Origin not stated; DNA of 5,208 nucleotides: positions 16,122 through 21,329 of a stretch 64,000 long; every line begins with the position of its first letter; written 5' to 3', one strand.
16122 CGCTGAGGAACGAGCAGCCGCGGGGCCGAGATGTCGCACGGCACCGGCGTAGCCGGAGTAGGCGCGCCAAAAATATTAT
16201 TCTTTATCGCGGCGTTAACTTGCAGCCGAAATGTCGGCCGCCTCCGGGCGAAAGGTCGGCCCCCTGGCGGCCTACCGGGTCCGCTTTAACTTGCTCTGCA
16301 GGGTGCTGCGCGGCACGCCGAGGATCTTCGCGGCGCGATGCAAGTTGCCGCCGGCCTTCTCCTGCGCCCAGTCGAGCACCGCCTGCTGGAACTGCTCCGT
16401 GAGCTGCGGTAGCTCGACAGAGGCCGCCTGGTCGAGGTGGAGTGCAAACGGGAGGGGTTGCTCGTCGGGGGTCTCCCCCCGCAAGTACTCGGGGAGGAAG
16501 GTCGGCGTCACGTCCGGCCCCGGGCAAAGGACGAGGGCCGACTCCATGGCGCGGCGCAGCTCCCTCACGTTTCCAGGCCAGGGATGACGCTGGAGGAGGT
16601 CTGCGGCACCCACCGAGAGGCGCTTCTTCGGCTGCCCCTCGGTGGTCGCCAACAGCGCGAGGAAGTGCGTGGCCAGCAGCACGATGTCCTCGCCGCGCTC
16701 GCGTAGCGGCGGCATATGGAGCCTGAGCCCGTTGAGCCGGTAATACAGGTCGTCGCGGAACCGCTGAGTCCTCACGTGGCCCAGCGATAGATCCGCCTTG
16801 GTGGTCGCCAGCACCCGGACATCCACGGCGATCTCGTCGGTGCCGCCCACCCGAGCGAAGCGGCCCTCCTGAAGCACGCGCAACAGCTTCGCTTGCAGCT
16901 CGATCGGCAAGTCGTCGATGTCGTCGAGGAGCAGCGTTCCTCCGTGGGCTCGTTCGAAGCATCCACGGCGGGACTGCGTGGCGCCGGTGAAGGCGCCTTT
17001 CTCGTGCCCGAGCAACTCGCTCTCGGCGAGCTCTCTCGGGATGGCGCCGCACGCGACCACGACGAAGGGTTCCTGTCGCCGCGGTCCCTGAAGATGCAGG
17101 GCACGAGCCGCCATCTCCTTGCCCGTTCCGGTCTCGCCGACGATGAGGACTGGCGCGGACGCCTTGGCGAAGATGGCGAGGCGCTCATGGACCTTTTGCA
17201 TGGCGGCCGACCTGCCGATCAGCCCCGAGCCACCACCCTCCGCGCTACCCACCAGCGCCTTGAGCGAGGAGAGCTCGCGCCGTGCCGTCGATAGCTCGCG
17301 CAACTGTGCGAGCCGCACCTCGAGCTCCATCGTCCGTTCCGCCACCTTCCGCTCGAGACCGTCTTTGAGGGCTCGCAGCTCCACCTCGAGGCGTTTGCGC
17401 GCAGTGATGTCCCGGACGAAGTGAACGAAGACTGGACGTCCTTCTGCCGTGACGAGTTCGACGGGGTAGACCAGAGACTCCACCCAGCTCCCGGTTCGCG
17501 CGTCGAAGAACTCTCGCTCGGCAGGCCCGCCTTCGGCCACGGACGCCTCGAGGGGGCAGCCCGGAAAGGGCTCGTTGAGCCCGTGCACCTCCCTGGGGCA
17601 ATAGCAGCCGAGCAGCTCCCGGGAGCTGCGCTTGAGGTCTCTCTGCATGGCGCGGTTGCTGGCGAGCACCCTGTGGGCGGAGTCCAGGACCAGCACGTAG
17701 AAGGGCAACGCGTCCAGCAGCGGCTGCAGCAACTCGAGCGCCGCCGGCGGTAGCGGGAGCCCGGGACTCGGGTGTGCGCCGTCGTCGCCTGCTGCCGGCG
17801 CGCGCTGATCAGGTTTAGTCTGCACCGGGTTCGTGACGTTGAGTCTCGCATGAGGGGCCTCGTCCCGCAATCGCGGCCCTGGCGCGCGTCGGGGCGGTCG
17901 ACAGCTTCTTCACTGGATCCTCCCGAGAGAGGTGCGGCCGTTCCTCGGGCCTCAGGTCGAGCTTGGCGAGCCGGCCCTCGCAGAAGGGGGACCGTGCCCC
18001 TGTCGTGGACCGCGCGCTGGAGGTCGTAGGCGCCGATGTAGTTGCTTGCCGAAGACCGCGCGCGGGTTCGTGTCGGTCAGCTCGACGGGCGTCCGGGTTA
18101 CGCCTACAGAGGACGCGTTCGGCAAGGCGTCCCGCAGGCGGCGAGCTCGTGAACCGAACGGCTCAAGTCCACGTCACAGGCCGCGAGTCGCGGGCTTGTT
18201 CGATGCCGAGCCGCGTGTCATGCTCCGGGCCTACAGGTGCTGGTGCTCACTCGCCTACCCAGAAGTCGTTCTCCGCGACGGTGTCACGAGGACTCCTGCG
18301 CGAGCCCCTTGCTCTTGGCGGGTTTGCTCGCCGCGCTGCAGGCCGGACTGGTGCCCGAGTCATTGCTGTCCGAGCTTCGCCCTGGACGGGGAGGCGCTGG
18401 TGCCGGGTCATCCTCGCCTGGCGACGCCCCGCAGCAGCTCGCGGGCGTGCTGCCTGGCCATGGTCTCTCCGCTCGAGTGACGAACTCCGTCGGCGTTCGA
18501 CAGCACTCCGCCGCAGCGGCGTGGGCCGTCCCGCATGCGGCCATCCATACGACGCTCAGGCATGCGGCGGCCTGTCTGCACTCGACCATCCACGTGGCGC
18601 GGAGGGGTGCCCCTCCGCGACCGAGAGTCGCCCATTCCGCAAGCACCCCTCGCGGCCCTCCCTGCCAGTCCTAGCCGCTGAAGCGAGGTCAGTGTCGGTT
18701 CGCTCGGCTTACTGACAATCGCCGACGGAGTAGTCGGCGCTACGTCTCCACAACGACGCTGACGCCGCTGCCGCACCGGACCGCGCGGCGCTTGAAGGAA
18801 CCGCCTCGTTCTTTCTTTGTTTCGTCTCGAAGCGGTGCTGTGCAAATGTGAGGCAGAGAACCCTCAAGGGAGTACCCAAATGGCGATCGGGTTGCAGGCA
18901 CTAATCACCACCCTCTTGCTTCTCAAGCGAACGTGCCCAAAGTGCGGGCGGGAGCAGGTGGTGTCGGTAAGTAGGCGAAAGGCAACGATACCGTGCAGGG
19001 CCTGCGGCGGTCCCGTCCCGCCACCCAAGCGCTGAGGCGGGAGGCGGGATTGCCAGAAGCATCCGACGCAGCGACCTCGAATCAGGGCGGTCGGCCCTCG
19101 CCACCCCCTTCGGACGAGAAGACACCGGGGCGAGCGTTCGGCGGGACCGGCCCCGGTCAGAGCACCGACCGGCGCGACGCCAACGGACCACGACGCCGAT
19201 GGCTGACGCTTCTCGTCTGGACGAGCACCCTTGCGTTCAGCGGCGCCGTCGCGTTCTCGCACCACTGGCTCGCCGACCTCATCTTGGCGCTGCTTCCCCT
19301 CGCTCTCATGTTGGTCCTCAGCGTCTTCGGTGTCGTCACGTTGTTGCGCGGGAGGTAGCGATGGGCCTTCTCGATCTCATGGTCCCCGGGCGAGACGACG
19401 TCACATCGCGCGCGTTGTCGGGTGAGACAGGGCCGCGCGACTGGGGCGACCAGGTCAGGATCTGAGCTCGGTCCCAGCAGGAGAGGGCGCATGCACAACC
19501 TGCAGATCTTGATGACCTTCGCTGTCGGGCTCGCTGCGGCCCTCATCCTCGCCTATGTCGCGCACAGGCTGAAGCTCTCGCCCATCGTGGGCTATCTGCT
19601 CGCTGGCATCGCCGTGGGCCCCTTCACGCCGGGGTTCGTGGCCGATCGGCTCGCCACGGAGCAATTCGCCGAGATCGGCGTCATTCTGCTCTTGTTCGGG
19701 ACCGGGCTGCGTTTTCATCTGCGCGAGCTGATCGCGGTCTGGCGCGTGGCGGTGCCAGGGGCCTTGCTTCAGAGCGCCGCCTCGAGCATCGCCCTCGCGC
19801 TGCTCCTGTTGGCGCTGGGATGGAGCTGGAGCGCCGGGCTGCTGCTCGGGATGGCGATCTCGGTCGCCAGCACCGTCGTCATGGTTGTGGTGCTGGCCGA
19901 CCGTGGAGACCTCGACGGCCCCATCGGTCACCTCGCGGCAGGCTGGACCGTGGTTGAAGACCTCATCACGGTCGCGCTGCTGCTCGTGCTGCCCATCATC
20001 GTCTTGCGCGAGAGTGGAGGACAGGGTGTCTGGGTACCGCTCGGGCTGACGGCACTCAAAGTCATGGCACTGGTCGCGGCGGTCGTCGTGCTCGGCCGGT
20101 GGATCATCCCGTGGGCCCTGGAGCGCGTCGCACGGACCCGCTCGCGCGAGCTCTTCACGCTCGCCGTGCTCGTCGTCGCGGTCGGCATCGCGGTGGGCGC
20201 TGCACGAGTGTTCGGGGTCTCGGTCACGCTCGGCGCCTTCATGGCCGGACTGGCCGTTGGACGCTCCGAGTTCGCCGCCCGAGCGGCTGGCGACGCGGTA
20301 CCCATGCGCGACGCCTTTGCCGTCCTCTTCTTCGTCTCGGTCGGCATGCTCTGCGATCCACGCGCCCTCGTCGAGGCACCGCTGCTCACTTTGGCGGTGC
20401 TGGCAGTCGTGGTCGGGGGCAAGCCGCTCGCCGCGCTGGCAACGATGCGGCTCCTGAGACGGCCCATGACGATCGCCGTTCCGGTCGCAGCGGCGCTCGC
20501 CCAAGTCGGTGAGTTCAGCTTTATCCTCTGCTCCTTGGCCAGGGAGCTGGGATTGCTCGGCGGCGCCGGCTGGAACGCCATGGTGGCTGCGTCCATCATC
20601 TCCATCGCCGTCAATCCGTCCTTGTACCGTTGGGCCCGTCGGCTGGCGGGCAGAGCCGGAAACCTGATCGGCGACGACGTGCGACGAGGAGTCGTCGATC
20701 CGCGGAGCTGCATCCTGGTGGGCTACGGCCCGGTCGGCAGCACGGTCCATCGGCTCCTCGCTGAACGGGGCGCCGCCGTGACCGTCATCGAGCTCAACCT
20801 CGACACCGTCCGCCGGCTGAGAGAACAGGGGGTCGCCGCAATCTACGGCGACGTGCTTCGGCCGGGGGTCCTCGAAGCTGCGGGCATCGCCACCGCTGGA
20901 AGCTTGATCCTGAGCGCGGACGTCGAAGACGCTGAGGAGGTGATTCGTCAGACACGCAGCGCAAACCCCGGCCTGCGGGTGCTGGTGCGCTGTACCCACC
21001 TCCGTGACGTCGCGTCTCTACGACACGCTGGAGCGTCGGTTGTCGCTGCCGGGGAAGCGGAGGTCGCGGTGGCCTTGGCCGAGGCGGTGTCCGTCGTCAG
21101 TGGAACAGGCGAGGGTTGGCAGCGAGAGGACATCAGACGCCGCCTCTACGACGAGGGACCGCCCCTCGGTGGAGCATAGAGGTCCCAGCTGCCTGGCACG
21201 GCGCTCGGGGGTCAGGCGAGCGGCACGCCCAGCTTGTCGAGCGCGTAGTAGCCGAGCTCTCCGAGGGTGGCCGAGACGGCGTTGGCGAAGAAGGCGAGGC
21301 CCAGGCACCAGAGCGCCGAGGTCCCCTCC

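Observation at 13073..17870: Sigma54 activator next to a lipoprotein decaheme cytochrome that carries a collagen-like stalk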

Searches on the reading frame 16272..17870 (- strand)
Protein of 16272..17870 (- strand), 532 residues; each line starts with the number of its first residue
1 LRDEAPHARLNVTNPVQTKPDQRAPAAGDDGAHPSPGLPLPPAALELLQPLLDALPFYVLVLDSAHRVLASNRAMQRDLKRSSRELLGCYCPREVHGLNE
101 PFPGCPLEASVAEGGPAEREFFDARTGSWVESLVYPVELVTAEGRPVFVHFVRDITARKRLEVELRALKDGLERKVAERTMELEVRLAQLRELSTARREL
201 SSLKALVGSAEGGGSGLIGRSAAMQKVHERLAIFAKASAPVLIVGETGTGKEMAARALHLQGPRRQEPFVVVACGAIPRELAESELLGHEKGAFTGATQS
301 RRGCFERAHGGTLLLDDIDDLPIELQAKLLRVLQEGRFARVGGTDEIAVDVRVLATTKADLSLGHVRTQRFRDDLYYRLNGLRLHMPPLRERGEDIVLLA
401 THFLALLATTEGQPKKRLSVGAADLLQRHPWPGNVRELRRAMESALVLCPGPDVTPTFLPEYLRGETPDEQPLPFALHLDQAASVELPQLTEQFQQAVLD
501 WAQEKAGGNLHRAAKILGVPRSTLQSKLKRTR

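Call 4: search_protein_families(library=pfam, proteins=[window:16272-17870:-], max_evalue=0.1)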
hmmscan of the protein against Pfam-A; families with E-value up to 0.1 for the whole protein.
window:16272-17870:- (532 aa): 18 families
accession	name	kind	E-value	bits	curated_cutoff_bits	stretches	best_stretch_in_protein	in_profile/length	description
PF00158.32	Sigma54_activat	-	4.2e-63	212.5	20.2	1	217-384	1-167/168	Sigma-54 interaction domain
PF14532.12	Sigma54_activ_2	-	2.5e-24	86.5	25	1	218-389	1-138/138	Sigma-54 interaction domain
PF25601.1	AAA_lid_14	-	3.7e-23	81.6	27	1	390-471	1-82/87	AAA+ ATPase lid domain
PF02954.25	HTH_8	-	1.8e-07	31.2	22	1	492-530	3-41/42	Bacterial regulatory protein, Fis family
PF07728.20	AAA_5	-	2.2e-06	28.2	22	1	240-357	1-121/139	AAA domain (dynein-related subfamily)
PF08448.16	PAS_4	-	5.4e-05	23.8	23.1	1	52-160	1-110/110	PAS fold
PF07724.20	AAA_2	-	0.0023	18.4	27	1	240-343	5-109/166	AAA domain (Cdc48 subfamily)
PF13401.12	AAA_22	-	0.0026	18.5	27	0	241-274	8-41/130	AAA domain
PF05225.22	HTH_psq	-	0.0027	17.8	20.4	1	510-531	19-39/45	helix-turn-helix, Psq domain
PF16515.11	HIP1_clath_bdg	-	0.0028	18.5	28.8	1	157-229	28-97/99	Clathrin-binding domain of Huntingtin-interacting protein 1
PF01078.27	Mg_chelatase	-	0.015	15.2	20.3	0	227-321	11-118/207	Magnesium chelatase, subunit ChlI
PF13556.12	HTH_30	-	0.033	14.4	27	0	506-530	11-35/59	PucR C-terminal helix-turn-helix domain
PF13384.12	HTH_23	-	0.06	13.6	24.6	0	496-525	9-35/50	Homeodomain-like domain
PF13191.12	AAA_16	-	0.061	14.3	32.6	1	217-267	2-63/167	AAA ATPase domain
PF00989.32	PAS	-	0.064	13.7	22.6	0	48-155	3-113/113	PAS fold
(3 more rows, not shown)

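Call 5: search_protein_families(library=ncbifam, proteins=[window:16272-17870:-], max_evalue=0.1)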
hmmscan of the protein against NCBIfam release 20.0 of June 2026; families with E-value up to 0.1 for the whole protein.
window:16272-17870:- (532 aa): 36 families (the best 25 are shown)
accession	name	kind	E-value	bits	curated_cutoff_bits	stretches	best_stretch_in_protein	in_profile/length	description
TIGR01818.1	ntrC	equivalog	1.8e-94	317.2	558.6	1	213-529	132-461/463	nitrogen regulation protein NR(I)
NF041552.1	TF_PrdR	equivalog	4.1e-91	306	795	1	191-530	242-575/577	sigma-54 dependent transcriptional regulator PrdR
NF003451.0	PRK05022.1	equivalog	1.5e-89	301.1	476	1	178-530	156-507/512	nitric oxide reductase transcriptional regulator NorR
TIGR02915.1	PEP_resp_reg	equivalog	8.1e-89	298.5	502.6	1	186-530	115-441/445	PEP-CTERM-box response regulator transcription factor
NF008469.0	PRK11361.1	equivalog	1e-86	291.5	714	1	164-529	91-452/461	acetoacetate metabolism transcriptional regulator AtoC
TIGR01817.1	nifA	equivalog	4.9e-86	289.6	528.85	1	197-455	177-434/534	nif-specific transcriptional activator NifA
NF038308.1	RNA_repair_RtcR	equivalog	4.5e-85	286.5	650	1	210-526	175-506/530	RNA repair transcriptional activator RtcR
NF050807.1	TransRegFlbDCaul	equivalog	1.8e-84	284.2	750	1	215-530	118-437/454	sigma-54-dependent transcriptional regulator FlbD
TIGR02329.1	propionate_PrpR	equivalog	1.3e-81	274.8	499.2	1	216-529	213-525/526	propionate catabolism operon regulatory protein PrpR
NF051870.1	NAssimRespRegNtrX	equivalog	1.4e-78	264.8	600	1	191-529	119-448/452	nitrogen assimilation response regulator NtrX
NF011953.0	PRK15424.1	equivalog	1.1e-77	261.9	703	1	216-530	220-533/538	propionate catabolism operon regulatory protein PrpR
NF008176.1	PRK10923.1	equivalog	2e-77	260.8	620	1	212-529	135-464/469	nitrogen regulation protein NR(I)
NF041946.1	LuxO_transreg_Vib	equivalog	7.5e-77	259.1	800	1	213-530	131-459/463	quorum-sensing sigma-54 dependent transcriptional regulator LuxO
NF007689.0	PRK10365.1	equivalog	1.8e-76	257.7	760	1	200-530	124-441/441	sigma-54-dependent response regulator transcription factor ZraR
NF041906.1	V4R_TF_MobR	exception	1e-75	255.3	999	1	218-530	235-543/544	phenol degradation transcriptional regulator MobR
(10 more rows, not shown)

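Call 83: find_homologous_proteins(query=window:16275-17870:-, max_evalue=1e-30)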
Query window:16275-17870:- (532 aa): 8000 proteins with E <= 1e-30 among 8000 candidates; the best 120 are listed.
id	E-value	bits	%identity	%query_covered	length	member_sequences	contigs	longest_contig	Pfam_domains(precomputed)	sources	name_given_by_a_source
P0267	0.0e+0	1141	100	97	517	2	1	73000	PF00158.33,PF25601.2,PF02954.26,PF14532.13,PF07728.21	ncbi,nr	ncbi:MAG: sigma 54-interacting transcriptional regulator [Deltaproteobacteria bacterium]|nr:sigma 54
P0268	2.5e-150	520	69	66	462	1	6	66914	PF00158.33,PF25601.2,PF02954.26,PF14532.13,PF07728.21,PF00072.31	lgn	-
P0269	2.2e-130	454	59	66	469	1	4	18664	PF00158.33,PF25601.2,PF02954.26,PF14532.13,PF07728.21,PF00072.31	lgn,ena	-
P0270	1.9e-124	434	56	71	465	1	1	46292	PF00158.33,PF25601.2,PF02954.26,PF14532.13,PF07728.21,PF00072.31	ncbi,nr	ncbi:MAG: sigma-54-dependent Fis family transcriptional regulator [Deltaproteobacteria bacterium]|nr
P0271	5.3e-122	426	53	71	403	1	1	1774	PF00158.33,PF25601.2,PF02954.26,PF14532.13,PF07728.21,PF00072.31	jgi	jgi:DNA-binding NtrC family response regulator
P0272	2.4e-121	424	58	66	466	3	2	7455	PF00158.33,PF25601.2,PF02954.26,PF14532.13,PF07728.21,PF00072.31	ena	-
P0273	9.2e-121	422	60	66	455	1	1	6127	PF00158.33,PF25601.2,PF02954.26,PF14532.13,PF07728.21,PF00072.31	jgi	-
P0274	1.0e-120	422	60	66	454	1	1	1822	PF00158.33,PF25601.2,PF02954.26,PF14532.13,PF07728.21,PF00072.31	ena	-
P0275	1.7e-120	421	59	65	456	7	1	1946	PF00158.33,PF25601.2,PF02954.26,PF14532.13,PF07728.21,PF00072.31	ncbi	-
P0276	2.9e-120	421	59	66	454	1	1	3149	PF00158.33,PF25601.2,PF02954.26,PF14532.13,PF07728.21,PF00072.31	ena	-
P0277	3.8e-120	420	60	66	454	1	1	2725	PF00158.33,PF25601.2,PF02954.26,PF14532.13,PF07728.21,PF00072.31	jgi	-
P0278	4.5e-120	420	59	66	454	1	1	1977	PF00158.33,PF25601.2,PF02954.26,PF14532.13,PF07728.21,PF00072.31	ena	-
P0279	4.9e-120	420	54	71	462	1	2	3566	PF00158.33,PF25601.2,PF02954.26,PF14532.13,PF07728.21,PF00072.31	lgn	-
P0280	5.7e-120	420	58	66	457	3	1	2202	PF00158.33,PF25601.2,PF02954.26,PF14532.13,PF07728.21,PF00072.31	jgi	-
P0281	6.8e-120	419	59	66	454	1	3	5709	PF00158.33,PF25601.2,PF02954.26,PF14532.13,PF07728.21,PF00072.31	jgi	jgi:DNA-binding NtrC family response regulator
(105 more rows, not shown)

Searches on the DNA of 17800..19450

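Call 51: search_rna_families(source=window, start=17800, end=19450, threshold=evalue, max_evalue=1)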
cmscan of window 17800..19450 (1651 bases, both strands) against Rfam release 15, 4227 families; matches with E-value up to 1: 1.
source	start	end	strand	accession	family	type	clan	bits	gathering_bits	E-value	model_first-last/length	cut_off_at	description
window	19148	19215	-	RF01681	P4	Gene; sRNA;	-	21.1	37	0.0076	1-215/215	no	Pseudomonas sRNA P4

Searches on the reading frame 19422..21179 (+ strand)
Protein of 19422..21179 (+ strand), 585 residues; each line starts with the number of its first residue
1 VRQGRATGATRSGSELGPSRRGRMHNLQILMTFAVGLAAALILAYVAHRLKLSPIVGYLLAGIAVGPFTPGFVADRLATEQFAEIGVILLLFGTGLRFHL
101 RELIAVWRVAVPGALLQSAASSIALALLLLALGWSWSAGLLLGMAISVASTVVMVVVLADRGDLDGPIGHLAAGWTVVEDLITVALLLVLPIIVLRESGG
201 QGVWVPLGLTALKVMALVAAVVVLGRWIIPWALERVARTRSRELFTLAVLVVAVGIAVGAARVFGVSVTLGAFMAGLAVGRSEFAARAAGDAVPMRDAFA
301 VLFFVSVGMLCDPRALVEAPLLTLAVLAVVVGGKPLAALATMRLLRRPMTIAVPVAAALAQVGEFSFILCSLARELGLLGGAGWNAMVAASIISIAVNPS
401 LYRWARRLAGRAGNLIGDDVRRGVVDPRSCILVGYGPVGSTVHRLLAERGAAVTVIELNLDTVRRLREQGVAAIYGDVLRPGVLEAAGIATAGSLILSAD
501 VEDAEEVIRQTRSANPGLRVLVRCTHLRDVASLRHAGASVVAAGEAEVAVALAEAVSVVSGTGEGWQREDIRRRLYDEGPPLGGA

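Call 18: search_protein_families(library=pfam, proteins=[window:19422-21179:+], max_evalue=0.001)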
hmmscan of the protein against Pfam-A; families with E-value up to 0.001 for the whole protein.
window:19422-21179:+ (585 aa): 2 families
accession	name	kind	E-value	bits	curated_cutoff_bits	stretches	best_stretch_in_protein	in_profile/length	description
PF00999.27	Na_H_Exchanger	-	2.9e-55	188.1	26.2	1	38-401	2-368/375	Sodium/hydrogen exchanger, transmembrane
PF02254.24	TrkA_N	-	5.7e-18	65.8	23.8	1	431-541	2-113/116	TrkA-N domain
